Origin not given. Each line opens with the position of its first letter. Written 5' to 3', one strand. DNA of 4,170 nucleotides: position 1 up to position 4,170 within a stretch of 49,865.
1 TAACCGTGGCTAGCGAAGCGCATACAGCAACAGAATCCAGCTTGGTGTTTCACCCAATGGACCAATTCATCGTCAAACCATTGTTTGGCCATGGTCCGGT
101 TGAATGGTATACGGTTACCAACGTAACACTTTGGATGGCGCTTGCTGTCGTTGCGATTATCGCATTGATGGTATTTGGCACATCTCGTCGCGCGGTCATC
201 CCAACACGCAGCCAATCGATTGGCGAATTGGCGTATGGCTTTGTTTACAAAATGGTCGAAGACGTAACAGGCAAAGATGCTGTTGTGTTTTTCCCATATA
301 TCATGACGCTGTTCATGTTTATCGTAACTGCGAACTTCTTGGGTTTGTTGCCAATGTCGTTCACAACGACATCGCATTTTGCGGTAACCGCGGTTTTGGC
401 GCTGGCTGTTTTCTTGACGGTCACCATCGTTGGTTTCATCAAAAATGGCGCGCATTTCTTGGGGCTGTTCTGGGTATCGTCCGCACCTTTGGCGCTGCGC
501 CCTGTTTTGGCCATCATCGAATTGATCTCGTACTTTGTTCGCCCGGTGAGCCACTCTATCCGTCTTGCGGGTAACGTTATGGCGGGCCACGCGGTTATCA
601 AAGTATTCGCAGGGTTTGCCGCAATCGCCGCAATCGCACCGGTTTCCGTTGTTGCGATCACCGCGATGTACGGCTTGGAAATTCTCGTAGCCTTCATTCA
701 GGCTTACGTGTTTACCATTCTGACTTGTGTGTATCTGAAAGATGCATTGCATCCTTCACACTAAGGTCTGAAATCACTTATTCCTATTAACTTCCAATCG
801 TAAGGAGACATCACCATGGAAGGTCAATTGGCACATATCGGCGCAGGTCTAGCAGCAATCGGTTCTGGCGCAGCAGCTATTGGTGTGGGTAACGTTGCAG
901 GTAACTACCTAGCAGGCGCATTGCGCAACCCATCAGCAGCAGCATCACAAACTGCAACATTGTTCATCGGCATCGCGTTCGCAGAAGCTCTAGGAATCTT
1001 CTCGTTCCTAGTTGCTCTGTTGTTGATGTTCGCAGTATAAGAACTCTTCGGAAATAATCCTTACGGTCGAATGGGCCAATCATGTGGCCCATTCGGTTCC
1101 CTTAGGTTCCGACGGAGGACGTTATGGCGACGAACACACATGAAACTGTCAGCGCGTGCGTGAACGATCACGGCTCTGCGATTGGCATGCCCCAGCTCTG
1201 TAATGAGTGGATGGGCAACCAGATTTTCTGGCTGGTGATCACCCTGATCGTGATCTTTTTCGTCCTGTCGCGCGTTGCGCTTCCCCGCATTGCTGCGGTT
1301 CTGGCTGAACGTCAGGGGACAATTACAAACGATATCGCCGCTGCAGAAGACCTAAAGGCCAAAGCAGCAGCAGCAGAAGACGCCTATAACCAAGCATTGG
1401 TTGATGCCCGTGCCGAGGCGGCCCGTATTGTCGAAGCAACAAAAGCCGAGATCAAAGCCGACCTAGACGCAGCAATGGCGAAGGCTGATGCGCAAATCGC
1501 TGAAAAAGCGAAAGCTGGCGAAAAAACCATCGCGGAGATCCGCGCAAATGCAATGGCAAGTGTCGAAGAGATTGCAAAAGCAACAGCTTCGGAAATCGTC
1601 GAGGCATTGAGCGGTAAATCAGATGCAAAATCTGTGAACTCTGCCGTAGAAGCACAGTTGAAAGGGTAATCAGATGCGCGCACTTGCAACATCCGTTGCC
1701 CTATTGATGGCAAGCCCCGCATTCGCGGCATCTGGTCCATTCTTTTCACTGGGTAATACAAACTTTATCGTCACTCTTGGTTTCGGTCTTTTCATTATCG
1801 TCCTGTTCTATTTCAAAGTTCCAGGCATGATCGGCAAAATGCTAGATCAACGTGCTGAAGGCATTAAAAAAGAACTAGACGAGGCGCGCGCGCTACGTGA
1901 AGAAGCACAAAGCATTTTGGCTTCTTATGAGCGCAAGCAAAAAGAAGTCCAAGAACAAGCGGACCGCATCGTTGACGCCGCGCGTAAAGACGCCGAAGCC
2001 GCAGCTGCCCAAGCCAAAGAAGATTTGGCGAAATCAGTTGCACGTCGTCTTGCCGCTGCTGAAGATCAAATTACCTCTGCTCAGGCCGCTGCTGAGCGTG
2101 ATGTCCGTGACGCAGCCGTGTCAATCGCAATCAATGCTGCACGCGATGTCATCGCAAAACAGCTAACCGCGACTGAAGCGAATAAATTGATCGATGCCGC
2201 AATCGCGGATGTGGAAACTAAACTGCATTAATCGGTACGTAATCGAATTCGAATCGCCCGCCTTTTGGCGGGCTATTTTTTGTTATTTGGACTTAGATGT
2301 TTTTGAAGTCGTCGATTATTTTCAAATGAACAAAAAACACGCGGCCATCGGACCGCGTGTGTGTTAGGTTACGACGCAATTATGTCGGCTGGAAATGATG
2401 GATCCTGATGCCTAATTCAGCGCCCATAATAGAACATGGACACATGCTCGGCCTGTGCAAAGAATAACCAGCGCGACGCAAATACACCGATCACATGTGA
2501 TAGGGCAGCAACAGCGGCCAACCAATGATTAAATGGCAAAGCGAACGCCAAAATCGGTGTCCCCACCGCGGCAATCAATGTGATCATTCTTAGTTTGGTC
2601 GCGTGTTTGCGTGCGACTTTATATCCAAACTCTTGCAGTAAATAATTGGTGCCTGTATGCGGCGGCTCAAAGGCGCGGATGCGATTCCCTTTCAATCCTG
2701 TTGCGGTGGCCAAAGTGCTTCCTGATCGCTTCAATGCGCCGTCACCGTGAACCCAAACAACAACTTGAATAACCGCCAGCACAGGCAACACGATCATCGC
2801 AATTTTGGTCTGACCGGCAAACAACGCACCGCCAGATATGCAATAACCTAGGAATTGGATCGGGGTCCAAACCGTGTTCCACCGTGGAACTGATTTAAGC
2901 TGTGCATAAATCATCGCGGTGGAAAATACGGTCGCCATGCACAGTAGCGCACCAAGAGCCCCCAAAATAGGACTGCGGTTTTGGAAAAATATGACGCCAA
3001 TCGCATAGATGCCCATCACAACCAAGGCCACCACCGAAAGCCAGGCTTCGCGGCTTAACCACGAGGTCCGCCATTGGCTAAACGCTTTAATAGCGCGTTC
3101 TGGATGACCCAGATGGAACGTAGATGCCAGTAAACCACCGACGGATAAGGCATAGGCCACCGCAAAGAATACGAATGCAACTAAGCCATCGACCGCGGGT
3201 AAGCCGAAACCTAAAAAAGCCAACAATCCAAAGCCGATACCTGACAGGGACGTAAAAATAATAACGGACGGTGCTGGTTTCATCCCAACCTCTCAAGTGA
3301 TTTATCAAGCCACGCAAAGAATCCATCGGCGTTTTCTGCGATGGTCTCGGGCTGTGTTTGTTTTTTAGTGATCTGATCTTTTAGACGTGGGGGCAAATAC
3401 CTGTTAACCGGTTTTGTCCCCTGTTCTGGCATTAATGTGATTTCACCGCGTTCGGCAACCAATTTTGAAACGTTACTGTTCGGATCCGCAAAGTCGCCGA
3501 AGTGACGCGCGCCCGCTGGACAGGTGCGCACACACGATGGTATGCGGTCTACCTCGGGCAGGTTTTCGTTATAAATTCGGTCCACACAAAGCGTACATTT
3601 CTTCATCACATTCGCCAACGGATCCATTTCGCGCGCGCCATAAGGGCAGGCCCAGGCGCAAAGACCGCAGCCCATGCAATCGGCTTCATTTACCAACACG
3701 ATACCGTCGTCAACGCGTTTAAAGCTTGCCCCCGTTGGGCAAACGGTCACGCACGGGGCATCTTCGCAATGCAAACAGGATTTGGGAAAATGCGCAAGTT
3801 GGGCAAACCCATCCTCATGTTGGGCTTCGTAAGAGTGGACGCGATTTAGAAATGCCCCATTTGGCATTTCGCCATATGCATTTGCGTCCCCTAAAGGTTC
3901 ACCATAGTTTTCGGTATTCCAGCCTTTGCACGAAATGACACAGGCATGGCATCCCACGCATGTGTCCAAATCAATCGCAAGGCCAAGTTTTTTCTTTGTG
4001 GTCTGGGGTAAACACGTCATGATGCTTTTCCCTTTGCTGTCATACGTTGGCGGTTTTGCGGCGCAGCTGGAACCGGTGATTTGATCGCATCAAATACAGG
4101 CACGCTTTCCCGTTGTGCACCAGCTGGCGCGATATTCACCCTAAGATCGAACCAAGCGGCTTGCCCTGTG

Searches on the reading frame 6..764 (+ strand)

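Call 24: search_protein_families(library=pfam, proteins=[window:6-764:+], max_evalue=0.0001)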
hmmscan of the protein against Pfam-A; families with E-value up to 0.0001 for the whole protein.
window:6-764:+ (252 aa): 1 family
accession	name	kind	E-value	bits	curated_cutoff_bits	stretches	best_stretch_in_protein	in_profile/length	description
PF00119.25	ATP-synt_A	-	1.4e-60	205.3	33.9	1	42-245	2-217/217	ATP synthase A chain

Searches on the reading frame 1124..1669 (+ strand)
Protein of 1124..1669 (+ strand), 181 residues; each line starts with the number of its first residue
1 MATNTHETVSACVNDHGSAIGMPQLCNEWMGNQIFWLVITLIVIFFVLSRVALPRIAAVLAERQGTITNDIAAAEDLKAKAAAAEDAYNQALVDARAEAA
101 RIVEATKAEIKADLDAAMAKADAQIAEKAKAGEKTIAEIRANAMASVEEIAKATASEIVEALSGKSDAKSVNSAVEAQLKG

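Call 24: search_protein_families(library=pfam, proteins=[window:1124-1669:+], max_evalue=0.0001)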
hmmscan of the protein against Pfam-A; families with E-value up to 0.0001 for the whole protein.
window:1124-1669:+ (181 aa): 2 families
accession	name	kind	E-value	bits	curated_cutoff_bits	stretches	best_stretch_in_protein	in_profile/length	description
PF00430.23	ATP-synt_B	-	7.8e-19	68.5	28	1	34-161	2-129/132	ATP synthase B/B' CF(0)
PF02326.20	YMF19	-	3.2e-06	28.4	22.6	1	30-96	8-72/84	Plant ATP synthase F0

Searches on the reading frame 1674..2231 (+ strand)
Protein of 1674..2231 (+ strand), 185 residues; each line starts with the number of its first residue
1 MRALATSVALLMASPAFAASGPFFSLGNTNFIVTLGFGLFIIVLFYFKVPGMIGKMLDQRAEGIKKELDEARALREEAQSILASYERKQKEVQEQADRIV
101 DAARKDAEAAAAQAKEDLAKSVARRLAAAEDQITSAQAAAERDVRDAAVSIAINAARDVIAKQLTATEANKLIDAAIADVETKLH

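Call 24: search_protein_families(library=pfam, proteins=[window:1674-2231:+], max_evalue=0.0001)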
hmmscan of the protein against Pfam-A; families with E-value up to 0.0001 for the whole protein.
window:1674-2231:+ (185 aa): 2 families
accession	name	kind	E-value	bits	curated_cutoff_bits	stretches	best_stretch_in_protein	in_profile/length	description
PF00430.23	ATP-synt_B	-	1e-22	81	28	1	40-160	10-131/132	ATP synthase B/B' CF(0)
PF05405.19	Mt_ATP-synt_B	-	8.2e-14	52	21.7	1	28-181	14-163/163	Mitochondrial ATP synthase B chain precursor (ATP-synt_B)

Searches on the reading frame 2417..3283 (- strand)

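Call 24: search_protein_families(library=pfam, proteins=[window:2417-3283:-], max_evalue=0.0001)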
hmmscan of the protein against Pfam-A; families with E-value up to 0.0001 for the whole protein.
window:2417-3283:- (288 aa): 1 family
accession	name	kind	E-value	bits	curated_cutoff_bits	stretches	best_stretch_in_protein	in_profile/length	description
PF04976.17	DmsC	-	2.3e-15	57.2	22.3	1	6-226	9-222/275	DMSO reductase anchor subunit (DmsC)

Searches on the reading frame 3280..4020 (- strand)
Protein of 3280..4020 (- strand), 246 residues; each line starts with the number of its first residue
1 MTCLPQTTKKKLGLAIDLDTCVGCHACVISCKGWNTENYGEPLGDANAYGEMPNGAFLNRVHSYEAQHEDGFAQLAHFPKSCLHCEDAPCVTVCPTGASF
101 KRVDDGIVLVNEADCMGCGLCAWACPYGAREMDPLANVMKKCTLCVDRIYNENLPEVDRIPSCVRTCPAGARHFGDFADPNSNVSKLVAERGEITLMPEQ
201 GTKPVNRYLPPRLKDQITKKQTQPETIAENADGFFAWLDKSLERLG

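Call 24: search_protein_families(library=pfam, proteins=[window:3280-4020:-], max_evalue=0.0001)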
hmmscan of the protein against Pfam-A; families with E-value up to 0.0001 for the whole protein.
window:3280-4020:- (246 aa): 11 families
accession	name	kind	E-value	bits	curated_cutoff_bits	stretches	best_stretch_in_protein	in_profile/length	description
PF13247.11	Fer4_11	-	1.8e-21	76.7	26.2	1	75-176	3-99/100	4Fe-4S dicluster domain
PF12838.12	Fer4_7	-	1.2e-14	54.9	27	1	20-98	1-52/52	4Fe-4S dicluster domain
PF13237.11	Fer4_10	-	5.2e-12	45.9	25.5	1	79-126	6-53/53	4Fe-4S dicluster domain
PF00037.32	Fer4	-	3.5e-11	42.9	21.1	1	109-130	2-23/24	4Fe-4S binding domain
PF12837.12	Fer4_6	-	7e-11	42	25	0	107-129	1-23/24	4Fe-4S binding domain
PF13187.11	Fer4_9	-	2.2e-10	40.8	27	1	21-98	2-51/52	4Fe-4S dicluster domain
PF12797.12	Fer4_2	-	2.1e-09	37.2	24.5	1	107-127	2-22/22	4Fe-4S binding domain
PF12798.12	Fer4_3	-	3.3e-06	27.9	27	0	115-129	1-15/15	4Fe-4S binding domain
PF13183.11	Fer4_8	-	1.8e-05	25.6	27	0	18-97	2-67/68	4Fe-4S dicluster domain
PF14697.11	Fer4_21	-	1.8e-05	25.2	35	0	80-127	6-53/59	4Fe-4S dicluster domain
PF25160.1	LdpA_Fe-S-bd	-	2.6e-05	24.4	27.6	1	87-129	6-42/49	LdpA Fe-S cluster-binding domain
